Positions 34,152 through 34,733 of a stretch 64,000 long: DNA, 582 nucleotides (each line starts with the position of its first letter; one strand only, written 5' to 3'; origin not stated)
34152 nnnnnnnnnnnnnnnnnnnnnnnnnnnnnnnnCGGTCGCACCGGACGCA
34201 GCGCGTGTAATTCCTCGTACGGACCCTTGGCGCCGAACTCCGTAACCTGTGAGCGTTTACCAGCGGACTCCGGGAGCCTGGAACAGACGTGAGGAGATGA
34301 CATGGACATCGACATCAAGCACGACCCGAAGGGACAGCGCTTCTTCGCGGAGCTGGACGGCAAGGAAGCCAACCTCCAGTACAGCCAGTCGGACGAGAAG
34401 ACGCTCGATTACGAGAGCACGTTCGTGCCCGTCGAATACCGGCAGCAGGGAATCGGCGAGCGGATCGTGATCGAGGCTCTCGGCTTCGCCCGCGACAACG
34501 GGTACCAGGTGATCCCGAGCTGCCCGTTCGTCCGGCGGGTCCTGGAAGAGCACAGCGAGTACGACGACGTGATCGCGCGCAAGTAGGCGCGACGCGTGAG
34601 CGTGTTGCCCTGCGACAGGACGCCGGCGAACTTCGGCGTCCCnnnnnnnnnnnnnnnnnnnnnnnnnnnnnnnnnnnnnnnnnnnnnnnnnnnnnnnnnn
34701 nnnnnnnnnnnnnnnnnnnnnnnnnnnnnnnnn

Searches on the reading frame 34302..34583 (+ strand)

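Call 44: search_protein_families(library=pfam, proteins=[window:34302-34583:+], max_evalue=0.001)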
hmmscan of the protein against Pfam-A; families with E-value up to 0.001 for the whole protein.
window:34302-34583:+ (94 aa): 1 family
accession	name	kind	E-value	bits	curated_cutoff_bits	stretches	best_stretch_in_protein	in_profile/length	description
PF14542.12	Acetyltransf_CG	-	1.6e-21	76.7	30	1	13-90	1-80/80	GCN5-related N-acetyl-transferase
